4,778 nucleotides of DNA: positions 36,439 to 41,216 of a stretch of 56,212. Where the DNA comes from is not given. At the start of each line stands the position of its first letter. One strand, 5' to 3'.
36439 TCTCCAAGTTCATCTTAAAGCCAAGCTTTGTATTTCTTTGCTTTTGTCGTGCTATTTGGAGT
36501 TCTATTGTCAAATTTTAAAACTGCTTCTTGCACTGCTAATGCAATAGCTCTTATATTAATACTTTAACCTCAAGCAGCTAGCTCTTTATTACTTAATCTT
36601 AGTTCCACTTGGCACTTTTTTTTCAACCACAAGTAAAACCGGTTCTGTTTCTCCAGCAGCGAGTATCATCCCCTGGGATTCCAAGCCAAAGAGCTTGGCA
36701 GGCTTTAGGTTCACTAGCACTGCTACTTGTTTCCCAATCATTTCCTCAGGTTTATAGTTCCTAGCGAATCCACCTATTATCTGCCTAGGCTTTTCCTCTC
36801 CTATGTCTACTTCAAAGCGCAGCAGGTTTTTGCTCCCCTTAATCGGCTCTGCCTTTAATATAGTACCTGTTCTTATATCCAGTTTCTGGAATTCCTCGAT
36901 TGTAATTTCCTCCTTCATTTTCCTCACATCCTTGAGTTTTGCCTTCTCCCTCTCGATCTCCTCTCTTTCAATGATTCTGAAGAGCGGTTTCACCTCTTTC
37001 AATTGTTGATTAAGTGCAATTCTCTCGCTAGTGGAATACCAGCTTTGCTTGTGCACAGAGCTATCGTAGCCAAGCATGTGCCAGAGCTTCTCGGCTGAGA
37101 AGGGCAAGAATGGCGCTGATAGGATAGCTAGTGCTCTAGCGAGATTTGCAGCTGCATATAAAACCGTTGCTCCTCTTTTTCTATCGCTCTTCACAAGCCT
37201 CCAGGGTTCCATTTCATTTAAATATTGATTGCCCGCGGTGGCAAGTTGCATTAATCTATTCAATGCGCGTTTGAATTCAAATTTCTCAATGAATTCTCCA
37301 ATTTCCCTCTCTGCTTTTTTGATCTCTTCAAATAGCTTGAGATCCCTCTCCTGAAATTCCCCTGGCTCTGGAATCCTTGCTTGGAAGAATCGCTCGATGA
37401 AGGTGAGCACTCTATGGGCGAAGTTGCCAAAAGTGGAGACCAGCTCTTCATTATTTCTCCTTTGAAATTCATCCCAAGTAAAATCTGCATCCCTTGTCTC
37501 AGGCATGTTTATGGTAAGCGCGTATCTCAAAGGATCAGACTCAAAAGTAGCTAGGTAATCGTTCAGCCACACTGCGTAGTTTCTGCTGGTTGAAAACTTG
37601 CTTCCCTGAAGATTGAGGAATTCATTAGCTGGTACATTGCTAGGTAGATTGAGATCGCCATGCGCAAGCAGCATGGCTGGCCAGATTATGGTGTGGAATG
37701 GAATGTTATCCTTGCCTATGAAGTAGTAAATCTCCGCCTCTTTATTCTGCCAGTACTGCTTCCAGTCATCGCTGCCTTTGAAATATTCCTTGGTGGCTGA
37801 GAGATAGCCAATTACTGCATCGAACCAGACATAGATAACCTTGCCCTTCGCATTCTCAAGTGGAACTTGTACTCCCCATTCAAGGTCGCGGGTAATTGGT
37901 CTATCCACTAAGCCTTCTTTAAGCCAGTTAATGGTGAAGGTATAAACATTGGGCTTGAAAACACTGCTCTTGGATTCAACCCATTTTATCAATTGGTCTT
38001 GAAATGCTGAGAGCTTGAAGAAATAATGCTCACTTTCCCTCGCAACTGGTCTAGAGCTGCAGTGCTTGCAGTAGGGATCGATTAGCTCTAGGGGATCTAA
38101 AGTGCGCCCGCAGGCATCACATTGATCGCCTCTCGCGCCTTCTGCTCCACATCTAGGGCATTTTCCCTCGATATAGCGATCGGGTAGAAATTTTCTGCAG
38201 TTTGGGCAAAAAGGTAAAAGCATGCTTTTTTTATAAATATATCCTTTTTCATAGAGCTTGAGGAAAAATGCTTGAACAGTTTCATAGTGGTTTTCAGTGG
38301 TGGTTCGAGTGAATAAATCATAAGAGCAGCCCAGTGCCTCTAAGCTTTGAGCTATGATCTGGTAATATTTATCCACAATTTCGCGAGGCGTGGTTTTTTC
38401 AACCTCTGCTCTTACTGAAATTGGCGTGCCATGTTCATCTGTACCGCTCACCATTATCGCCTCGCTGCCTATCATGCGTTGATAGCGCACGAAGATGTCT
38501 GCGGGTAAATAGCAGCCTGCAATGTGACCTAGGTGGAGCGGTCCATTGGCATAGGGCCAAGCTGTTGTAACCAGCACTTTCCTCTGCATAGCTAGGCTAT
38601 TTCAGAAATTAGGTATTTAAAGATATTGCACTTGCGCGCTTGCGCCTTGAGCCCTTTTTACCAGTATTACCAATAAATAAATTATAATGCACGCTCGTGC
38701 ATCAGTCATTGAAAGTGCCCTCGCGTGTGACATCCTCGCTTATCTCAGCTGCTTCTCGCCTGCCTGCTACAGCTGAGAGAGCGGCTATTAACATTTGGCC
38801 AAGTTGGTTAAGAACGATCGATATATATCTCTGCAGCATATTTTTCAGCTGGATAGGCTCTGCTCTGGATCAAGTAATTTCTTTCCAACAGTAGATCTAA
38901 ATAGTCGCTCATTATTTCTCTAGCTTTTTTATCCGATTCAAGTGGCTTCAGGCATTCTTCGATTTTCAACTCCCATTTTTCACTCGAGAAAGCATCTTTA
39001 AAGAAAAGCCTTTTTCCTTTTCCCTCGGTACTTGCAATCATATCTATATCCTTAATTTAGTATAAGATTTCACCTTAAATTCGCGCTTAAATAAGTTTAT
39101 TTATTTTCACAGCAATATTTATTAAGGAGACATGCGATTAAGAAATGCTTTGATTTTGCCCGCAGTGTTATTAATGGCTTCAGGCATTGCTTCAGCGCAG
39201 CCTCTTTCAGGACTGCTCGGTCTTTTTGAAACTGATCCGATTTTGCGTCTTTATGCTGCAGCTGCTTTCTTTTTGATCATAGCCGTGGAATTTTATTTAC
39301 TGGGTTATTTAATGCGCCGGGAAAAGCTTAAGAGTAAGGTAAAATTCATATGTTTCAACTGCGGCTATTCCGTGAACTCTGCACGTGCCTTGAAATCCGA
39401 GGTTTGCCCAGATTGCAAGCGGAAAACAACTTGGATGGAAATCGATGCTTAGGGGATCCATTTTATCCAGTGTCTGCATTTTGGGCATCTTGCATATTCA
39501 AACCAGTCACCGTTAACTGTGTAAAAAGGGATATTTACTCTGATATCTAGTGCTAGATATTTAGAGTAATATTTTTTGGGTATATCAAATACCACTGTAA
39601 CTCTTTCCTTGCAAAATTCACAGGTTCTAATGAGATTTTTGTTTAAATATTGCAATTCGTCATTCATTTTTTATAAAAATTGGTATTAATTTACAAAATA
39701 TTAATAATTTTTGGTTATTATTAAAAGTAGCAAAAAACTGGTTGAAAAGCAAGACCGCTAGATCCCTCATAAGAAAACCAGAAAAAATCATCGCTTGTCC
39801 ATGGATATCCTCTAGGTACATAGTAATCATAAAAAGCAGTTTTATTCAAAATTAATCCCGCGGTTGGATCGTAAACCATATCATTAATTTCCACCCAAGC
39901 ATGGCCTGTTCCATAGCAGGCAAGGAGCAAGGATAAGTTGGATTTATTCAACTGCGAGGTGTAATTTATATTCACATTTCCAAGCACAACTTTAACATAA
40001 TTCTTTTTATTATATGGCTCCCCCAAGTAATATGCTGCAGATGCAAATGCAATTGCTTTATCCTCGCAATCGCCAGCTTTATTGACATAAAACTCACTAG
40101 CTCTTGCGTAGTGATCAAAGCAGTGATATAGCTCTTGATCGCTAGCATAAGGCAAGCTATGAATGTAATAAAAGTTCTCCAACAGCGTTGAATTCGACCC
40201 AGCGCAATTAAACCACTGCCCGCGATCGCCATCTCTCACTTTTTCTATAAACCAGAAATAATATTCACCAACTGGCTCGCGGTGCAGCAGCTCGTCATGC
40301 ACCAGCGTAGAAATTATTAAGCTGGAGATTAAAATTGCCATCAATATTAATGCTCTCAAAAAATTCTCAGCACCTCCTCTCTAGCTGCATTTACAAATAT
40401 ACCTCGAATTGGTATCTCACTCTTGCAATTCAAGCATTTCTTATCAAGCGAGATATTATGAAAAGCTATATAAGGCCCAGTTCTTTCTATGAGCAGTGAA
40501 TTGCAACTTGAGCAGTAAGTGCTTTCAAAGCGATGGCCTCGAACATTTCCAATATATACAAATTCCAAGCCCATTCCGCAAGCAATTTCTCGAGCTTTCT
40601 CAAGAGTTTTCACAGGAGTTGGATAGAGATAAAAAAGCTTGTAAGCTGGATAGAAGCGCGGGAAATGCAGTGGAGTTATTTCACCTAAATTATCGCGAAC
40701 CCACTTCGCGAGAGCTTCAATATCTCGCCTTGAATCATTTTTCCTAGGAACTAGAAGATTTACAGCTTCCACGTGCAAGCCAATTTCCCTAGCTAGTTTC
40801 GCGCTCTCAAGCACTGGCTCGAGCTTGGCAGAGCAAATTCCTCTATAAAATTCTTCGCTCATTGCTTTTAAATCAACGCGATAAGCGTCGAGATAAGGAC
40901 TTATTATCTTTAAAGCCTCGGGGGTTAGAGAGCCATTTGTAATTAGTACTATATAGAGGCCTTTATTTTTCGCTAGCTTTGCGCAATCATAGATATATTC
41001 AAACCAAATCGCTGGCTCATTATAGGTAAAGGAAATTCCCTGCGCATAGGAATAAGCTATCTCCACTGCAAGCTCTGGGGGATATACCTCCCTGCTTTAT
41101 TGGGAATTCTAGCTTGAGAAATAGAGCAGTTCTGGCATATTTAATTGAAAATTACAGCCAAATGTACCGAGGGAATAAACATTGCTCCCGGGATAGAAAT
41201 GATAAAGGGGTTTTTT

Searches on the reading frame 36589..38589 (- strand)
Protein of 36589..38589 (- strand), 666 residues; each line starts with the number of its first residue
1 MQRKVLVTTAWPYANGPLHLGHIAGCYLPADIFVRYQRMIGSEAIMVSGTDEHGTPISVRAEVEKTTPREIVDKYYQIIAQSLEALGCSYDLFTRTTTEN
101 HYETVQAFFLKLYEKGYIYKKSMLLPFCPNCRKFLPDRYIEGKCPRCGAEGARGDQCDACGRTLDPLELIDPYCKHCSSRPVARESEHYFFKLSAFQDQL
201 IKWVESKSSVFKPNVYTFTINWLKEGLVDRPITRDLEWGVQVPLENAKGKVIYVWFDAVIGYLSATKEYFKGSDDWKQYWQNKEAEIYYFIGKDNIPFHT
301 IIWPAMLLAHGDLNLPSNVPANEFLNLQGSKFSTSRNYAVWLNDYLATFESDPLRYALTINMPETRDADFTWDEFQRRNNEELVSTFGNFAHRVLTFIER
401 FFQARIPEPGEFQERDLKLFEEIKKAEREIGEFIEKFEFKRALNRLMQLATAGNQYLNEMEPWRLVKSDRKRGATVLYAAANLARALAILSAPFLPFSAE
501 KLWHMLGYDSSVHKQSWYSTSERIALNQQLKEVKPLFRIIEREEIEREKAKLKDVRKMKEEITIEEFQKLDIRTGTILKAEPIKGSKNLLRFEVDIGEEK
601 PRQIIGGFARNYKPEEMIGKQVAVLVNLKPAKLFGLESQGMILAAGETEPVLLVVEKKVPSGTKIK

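Call 38: search_protein_families(library=pfam, proteins=[window:36589-38589:-], max_evalue=0.00001)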
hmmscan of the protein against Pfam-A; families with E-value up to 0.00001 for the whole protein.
window:36589-38589:- (666 aa): 5 families
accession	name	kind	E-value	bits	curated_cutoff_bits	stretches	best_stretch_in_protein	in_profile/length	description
PF09334.17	tRNA-synt_1g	-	1.5e-160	534.7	20.1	1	5-395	1-391/391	tRNA synthetases class I (M)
PF01588.26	tRNA_bind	-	1.6e-26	92.6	27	1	572-664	1-96/96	Putative tRNA binding domain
PF00133.28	tRNA-synt_1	-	1.7e-22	80.2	22.7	1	7-244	27-245/414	tRNA synthetases class I (I, L, M and V)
PF19303.5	Anticodon_3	-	2.7e-21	76.5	23.5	1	406-554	1-149/152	Anticodon binding domain of methionyl tRNA ligase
PF08264.19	Anticodon_1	-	3.7e-16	59.8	25.1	1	418-570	3-144/148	Anticodon-binding domain of tRNA ligase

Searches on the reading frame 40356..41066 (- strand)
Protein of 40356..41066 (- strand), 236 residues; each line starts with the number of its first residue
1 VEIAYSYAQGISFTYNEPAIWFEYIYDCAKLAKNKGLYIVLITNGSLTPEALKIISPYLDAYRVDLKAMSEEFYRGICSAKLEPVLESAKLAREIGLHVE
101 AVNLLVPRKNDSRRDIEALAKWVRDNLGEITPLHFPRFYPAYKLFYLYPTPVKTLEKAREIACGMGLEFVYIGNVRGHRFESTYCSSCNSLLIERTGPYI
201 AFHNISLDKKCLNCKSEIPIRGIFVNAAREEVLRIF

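Call 38: search_protein_families(library=pfam, proteins=[window:40356-41066:-], max_evalue=0.00001)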
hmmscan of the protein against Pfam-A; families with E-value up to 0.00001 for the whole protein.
window:40356-41066:- (236 aa): 1 family
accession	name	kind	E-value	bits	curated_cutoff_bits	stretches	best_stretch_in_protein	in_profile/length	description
PF04055.27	Radical_SAM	-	2.1e-13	51.2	29.5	1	8-122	46-165/166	Radical SAM superfamily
